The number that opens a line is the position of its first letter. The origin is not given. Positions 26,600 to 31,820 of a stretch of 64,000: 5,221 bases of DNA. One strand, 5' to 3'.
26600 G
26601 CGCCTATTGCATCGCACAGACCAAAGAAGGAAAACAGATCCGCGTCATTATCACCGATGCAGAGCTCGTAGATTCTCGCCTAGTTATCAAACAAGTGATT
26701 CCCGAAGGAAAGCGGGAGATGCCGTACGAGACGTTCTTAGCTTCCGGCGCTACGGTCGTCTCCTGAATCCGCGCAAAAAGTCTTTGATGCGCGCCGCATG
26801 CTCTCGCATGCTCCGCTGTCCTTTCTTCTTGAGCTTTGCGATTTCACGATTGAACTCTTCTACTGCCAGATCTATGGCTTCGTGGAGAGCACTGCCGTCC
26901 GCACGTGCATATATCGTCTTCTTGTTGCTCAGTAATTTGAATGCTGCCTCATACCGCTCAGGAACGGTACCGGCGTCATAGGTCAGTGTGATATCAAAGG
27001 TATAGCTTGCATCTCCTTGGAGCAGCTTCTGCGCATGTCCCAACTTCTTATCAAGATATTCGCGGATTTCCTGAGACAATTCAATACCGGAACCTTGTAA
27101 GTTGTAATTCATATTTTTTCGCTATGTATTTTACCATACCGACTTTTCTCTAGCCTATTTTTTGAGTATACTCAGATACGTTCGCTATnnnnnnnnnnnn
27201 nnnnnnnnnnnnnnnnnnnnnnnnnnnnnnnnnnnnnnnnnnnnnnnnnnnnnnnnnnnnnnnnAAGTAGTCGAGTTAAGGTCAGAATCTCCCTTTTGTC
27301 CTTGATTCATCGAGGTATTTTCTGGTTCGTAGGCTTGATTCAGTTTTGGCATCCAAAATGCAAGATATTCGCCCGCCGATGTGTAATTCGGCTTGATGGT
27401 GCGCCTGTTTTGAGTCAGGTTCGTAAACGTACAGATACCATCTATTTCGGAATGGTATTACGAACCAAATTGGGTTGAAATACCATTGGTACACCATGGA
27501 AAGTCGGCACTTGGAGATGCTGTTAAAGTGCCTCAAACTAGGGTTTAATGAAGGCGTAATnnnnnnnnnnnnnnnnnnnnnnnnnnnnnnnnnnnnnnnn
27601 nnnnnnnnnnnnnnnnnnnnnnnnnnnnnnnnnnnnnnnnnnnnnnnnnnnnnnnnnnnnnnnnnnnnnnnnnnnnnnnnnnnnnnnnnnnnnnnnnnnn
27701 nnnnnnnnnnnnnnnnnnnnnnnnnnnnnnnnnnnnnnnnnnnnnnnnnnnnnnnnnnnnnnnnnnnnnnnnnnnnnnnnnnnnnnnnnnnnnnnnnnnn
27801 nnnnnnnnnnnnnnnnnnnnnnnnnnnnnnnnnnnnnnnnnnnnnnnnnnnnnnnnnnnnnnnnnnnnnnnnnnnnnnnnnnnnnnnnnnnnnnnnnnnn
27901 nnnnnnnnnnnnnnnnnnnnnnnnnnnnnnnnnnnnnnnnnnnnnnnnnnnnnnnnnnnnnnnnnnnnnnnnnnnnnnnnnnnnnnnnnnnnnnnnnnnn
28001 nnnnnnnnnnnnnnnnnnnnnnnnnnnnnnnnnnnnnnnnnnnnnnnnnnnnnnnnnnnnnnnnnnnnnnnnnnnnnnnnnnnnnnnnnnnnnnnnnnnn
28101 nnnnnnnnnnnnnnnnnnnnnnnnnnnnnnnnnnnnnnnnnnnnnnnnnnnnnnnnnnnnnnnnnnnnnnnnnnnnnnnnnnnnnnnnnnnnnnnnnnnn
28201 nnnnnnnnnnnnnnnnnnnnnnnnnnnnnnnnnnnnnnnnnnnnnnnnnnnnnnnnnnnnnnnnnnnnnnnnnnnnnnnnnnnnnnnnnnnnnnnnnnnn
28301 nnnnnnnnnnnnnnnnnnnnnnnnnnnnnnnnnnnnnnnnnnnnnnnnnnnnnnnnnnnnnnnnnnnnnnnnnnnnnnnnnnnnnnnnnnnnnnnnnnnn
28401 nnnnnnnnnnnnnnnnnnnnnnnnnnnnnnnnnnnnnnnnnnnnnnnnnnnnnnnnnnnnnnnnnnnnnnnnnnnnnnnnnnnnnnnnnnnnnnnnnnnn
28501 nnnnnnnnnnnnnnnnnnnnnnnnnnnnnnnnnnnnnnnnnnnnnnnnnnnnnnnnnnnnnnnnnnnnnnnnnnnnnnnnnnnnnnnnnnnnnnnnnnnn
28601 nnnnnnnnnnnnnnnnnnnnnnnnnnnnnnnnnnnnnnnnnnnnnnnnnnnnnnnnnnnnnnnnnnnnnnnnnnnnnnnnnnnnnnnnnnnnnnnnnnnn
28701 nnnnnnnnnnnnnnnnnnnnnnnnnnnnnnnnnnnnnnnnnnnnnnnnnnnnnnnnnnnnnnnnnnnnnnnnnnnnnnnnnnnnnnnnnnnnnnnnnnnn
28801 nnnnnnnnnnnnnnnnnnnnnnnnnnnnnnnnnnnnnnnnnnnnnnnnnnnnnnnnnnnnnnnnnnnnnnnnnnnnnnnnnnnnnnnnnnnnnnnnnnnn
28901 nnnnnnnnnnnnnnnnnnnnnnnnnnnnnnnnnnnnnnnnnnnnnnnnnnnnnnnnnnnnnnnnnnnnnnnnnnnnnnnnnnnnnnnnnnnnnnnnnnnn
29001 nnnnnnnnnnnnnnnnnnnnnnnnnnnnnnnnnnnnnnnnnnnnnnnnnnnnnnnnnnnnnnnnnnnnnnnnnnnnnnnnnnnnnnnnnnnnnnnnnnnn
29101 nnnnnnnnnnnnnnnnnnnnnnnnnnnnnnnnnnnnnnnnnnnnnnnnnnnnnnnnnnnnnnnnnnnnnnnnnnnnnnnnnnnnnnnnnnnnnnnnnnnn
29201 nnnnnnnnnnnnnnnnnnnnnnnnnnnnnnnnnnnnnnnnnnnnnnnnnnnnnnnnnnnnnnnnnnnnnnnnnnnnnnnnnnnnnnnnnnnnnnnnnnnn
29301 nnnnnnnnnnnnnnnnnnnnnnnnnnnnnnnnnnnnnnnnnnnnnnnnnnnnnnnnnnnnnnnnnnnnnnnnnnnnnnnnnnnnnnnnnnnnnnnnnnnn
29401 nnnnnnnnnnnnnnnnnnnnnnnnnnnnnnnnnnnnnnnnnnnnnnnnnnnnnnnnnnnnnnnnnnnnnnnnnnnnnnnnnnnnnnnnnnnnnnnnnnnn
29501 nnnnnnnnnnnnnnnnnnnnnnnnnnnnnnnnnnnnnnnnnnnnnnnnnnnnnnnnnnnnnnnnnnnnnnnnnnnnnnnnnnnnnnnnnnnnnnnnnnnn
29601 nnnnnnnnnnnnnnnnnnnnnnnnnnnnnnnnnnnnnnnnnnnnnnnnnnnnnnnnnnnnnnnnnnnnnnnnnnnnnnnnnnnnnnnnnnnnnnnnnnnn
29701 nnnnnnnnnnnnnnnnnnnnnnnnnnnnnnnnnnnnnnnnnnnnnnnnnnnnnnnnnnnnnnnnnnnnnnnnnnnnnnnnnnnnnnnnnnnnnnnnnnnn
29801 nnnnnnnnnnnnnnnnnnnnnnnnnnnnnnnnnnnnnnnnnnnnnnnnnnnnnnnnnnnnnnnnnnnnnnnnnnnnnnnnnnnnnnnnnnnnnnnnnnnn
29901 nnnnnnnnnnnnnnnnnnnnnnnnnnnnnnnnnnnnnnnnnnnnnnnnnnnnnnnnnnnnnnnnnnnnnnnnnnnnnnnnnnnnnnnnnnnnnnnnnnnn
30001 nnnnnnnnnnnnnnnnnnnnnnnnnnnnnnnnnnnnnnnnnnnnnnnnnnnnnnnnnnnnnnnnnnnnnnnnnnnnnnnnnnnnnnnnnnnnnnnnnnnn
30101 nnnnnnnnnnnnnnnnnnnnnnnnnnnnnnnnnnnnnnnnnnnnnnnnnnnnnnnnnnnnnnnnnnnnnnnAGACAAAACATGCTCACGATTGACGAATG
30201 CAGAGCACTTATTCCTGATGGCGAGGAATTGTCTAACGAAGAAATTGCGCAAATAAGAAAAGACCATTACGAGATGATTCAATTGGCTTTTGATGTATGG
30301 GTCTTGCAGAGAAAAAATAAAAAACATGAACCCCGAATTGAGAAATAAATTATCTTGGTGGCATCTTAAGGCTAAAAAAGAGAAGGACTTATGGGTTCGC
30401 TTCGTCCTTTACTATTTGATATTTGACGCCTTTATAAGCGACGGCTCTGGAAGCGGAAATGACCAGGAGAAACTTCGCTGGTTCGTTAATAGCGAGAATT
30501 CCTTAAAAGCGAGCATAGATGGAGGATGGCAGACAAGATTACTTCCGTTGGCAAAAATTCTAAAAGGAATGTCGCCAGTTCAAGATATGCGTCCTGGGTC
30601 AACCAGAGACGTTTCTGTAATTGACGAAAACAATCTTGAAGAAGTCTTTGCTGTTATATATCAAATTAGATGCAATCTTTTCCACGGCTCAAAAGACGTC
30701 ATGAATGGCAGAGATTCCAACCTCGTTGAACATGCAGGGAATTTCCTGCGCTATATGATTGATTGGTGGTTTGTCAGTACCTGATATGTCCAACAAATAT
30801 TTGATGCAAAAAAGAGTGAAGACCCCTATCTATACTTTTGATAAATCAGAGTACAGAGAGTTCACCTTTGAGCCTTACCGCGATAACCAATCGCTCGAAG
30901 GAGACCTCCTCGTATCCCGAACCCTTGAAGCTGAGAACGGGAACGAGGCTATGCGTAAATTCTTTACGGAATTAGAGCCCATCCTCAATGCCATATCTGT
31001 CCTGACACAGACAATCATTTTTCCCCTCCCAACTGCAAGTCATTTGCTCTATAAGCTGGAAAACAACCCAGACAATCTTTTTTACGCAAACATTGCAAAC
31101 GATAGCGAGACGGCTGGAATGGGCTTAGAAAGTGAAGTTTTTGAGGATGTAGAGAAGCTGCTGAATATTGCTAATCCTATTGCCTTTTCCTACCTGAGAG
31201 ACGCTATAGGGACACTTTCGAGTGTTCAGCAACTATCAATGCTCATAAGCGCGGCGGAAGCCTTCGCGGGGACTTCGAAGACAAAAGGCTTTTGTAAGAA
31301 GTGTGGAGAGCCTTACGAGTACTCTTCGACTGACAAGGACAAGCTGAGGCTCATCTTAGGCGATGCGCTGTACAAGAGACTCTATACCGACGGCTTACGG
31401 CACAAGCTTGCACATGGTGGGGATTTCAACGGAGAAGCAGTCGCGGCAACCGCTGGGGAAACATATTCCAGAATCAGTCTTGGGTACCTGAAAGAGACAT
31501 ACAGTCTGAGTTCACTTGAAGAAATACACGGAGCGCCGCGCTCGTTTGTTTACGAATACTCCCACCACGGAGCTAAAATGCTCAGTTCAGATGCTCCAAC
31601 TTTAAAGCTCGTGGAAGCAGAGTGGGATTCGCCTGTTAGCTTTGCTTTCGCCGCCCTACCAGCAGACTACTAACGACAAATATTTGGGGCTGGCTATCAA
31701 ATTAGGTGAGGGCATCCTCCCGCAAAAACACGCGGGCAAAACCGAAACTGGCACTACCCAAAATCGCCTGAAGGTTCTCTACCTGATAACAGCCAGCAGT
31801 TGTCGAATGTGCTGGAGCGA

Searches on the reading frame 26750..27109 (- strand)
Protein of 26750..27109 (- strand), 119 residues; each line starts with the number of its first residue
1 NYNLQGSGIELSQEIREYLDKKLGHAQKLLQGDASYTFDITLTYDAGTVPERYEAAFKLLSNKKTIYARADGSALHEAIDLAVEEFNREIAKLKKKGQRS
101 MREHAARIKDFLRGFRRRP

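Call 3: search_protein_families(library=pfam, proteins=[window:26750-27109:-], max_evalue=0.1)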
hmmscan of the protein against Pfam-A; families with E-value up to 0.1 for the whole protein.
window:26750-27109:- (119 aa): 1 family
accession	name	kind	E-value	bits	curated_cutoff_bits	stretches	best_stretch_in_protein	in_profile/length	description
PF02482.25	Ribosomal_S30AE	-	3.2e-11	44.2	23.7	1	3-96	2-86/88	Sigma 54 modulation protein / S30EA ribosomal protein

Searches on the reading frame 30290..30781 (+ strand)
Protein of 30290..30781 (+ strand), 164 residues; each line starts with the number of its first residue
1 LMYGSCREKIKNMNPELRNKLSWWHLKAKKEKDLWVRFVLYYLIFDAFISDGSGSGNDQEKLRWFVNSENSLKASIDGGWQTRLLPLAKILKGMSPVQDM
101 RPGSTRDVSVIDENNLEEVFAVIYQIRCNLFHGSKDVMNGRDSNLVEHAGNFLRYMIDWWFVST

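Call 3: search_protein_families(library=pfam, proteins=[window:30290-30781:+], max_evalue=0.1)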
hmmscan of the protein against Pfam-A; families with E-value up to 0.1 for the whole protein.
window:30290-30781:+ (164 aa): 1 family
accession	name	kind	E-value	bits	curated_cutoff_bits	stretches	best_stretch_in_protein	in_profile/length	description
PF02905.19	EBV-NA1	-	0.046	14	25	0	81-110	70-99/146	Epstein Barr virus nuclear antigen-1, DNA-binding domain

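Call 4: search_protein_families(library=ncbifam, proteins=[window:30290-30781:+], max_evalue=0.1)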
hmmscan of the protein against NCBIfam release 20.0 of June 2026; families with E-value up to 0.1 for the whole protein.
window:30290-30781:+ (164 aa): 1 family
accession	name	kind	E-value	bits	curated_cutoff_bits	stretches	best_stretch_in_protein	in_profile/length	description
NF038189.1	VI_Cas13d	equivalog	0.068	11.5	150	1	27-139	148-249/882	type VI-D CRISPR-associated RNA-guided ribonuclease Cas13d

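Call 16: search_protein_families(library=padloc, proteins=[window:30290-30781:+], max_evalue=0.1)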
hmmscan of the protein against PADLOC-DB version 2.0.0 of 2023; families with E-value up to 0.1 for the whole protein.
window:30290-30781:+ (164 aa): 1 family
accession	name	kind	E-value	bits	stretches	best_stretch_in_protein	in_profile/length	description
PDLC03836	DzbB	-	0.00017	19.1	1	115-158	288-332/341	-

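Call 17: search_protein_families(library=phrogs, proteins=[window:30290-30781:+], max_evalue=0.1)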
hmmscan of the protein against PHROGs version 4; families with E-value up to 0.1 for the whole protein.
window:30290-30781:+ (164 aa): 0 families

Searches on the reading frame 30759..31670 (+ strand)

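Call 3: search_protein_families(library=pfam, proteins=[window:30759-31670:+], max_evalue=0.1)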
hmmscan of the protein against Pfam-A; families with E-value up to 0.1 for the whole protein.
window:30759-31670:+ (304 aa): 1 family
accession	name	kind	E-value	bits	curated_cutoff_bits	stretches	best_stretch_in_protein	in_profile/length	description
PF16919.11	PknG_rubred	-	0.051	14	28.5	1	172-188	54-70/74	Protein kinase G rubredoxin domain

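Call 4: search_protein_families(library=ncbifam, proteins=[window:30759-31670:+], max_evalue=0.1)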
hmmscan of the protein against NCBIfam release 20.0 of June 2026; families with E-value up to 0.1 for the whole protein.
window:30759-31670:+ (304 aa): 0 families

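Call 16: search_protein_families(library=padloc, proteins=[window:30759-31670:+], max_evalue=0.1)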
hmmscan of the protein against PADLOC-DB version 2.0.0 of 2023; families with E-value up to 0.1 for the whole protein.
window:30759-31670:+ (304 aa): 0 families

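Call 17: search_protein_families(library=phrogs, proteins=[window:30759-31670:+], max_evalue=0.1)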
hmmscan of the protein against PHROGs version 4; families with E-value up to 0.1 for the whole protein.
window:30759-31670:+ (304 aa): 1 family
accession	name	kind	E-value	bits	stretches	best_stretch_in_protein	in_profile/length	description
phrog_5166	-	unknown function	0.034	15.2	1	72-136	7-66/131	-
